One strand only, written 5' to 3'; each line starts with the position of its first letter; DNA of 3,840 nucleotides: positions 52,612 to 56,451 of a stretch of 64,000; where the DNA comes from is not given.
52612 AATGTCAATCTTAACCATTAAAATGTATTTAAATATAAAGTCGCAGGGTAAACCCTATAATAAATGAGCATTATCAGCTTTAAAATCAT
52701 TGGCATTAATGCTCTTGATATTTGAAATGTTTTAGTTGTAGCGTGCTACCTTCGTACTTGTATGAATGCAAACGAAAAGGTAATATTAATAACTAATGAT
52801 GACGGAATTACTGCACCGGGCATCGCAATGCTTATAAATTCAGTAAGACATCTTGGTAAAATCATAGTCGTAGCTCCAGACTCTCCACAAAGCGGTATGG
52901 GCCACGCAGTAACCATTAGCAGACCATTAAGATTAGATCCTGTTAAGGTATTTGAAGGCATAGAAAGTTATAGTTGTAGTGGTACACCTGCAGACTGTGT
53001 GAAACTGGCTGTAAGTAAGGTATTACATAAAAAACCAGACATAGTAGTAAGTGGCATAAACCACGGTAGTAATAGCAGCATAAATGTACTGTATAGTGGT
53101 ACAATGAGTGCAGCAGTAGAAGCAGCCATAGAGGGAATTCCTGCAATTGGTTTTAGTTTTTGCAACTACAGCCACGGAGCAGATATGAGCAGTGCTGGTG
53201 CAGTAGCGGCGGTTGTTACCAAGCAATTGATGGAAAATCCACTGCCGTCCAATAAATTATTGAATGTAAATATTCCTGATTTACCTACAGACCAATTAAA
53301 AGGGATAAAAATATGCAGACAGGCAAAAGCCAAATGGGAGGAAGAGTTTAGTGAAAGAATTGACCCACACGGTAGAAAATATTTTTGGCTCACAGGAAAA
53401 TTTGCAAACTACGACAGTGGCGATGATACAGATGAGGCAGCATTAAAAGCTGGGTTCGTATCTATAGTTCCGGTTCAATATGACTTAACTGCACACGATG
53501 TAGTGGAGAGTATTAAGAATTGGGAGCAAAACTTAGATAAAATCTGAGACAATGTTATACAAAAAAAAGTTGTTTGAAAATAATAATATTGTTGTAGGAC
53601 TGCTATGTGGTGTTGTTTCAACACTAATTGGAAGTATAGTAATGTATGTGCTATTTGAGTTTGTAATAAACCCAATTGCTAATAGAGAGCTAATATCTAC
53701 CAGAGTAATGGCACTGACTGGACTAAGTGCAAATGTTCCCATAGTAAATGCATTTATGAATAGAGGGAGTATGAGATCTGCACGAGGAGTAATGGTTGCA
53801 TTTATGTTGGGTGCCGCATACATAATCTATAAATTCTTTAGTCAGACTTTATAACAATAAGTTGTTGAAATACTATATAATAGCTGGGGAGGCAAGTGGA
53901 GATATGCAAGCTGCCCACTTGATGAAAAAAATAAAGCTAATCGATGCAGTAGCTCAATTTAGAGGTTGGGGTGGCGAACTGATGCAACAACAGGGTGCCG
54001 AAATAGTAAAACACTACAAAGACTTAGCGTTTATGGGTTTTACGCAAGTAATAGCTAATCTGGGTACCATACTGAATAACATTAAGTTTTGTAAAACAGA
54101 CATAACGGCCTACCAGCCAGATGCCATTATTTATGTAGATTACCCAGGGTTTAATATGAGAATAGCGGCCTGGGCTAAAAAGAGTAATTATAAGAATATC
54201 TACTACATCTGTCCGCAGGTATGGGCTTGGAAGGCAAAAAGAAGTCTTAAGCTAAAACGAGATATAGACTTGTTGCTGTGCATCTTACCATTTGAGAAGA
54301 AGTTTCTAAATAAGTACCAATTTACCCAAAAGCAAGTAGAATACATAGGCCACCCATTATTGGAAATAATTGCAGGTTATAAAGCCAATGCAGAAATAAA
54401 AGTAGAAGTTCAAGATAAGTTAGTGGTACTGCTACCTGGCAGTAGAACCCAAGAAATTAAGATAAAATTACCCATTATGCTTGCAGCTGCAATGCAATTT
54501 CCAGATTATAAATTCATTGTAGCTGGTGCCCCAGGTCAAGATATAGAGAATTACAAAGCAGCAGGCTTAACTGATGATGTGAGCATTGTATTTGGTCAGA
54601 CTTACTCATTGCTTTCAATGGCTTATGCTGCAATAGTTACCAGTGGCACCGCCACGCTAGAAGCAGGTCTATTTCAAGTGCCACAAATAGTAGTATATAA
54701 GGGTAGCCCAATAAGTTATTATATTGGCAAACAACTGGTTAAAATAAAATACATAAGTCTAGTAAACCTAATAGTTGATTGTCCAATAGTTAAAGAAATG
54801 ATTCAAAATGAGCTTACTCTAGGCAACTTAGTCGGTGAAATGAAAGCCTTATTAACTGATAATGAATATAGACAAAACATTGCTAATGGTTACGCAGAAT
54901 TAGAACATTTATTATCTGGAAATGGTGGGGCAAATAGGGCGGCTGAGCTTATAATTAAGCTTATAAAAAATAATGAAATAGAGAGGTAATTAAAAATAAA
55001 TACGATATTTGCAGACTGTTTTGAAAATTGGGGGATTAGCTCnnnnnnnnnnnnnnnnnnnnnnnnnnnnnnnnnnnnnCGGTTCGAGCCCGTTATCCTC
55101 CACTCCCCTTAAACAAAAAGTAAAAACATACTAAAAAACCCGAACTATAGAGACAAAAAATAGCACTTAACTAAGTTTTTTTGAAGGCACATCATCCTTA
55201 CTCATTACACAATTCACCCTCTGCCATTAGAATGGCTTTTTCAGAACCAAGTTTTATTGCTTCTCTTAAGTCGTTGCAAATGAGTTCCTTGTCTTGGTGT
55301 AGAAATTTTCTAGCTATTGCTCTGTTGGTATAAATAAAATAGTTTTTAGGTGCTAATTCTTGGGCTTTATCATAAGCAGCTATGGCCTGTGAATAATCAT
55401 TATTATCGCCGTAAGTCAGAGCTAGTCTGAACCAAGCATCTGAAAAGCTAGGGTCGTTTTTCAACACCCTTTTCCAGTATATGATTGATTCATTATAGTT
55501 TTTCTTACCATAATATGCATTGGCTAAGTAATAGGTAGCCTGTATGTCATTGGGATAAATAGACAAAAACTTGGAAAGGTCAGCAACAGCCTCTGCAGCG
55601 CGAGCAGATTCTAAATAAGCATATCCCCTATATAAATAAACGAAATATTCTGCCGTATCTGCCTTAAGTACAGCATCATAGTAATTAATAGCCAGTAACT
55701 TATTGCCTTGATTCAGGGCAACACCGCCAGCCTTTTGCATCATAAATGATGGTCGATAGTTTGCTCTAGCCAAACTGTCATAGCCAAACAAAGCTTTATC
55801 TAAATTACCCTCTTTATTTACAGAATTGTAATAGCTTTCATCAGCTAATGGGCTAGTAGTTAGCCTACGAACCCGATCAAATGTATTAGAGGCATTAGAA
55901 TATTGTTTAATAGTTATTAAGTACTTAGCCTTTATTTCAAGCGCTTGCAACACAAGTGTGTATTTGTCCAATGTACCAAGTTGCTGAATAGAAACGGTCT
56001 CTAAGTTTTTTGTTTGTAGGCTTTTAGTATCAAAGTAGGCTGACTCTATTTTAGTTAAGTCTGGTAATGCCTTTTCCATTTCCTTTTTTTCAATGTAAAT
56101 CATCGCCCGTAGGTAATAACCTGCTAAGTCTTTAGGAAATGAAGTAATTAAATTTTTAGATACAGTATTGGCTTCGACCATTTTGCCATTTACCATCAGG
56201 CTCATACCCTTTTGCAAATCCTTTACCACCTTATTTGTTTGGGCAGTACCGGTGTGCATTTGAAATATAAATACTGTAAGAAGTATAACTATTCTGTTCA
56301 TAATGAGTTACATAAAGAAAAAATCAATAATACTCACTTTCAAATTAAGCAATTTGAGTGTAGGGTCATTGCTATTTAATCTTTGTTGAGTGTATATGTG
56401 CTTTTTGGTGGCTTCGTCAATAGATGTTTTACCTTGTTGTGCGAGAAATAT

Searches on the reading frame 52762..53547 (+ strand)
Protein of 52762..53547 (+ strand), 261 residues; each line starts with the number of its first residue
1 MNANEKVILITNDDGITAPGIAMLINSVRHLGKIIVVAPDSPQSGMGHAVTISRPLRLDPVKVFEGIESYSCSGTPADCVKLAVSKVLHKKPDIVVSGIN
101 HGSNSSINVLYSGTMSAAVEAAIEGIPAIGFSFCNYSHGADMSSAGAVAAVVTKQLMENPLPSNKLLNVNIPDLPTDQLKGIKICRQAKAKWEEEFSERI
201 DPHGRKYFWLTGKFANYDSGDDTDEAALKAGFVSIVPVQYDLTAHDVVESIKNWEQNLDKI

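Call 37: search_protein_families(library=pfam, proteins=[window:52762-53547:+], max_evalue=0.00001)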
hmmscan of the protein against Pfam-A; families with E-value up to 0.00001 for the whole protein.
window:52762-53547:+ (261 aa): 1 family
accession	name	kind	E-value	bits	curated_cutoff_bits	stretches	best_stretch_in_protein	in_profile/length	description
PF01975.23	SurE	-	7.4e-68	228.5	22.1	1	8-194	1-189/189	Survival protein SurE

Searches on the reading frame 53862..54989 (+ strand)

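Call 37: search_protein_families(library=pfam, proteins=[window:53862-54989:+], max_evalue=0.00001)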
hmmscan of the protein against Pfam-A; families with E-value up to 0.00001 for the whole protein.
window:53862-54989:+ (375 aa): 1 family
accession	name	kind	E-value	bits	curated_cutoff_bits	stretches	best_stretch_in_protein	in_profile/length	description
PF02684.21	LpxB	-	1.7e-82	277.7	22.6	1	5-340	2-347/374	Lipid-A-disaccharide synthetase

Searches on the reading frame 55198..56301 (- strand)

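Call 37: search_protein_families(library=pfam, proteins=[window:55198-56301:-], max_evalue=0.00001)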
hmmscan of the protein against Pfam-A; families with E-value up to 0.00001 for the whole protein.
window:55198-56301:- (367 aa): 11 families
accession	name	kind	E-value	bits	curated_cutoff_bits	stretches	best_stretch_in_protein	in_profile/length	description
PF07719.23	TPR_2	-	1.3e-19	69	27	1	288-320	2-34/34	Tetratricopeptide repeat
PF00515.34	TPR_1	-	4.5e-19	67.8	27.8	1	288-320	2-34/34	Tetratricopeptide repeat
PF13432.12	TPR_16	-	6.3e-17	62.1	32.7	1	259-320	3-64/65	Tetratricopeptide repeat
PF13181.12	TPR_8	-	2.2e-16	59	25.7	1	288-320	2-34/34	Tetratricopeptide repeat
PF13431.12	TPR_17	-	1.6e-15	56.4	24.4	0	276-308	2-34/34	Tetratricopeptide repeat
PF13174.12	TPR_6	-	2.1e-13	50.4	26.3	0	288-319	1-32/33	Tetratricopeptide repeat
PF13428.12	TPR_14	-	5.4e-13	48.7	23.5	0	288-328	2-42/44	Tetratricopeptide repeat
PF14559.12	TPR_19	-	1.8e-11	44.6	25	0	230-286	2-58/68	Tetratricopeptide repeat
PF23914.1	TPR_CcmH_CycH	-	1.3e-09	38.5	42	0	280-323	43-86/158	Cytochrome c-type biogenesis protein H TPR domain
PF13371.12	TPR_9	-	2.6e-08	34.2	35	0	203-255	13-65/73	Tetratricopeptide repeat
PF12895.13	ANAPC3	-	6.9e-08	33.1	27.2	0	266-319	2-54/82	Anaphase-promoting complex, cyclosome, subunit 3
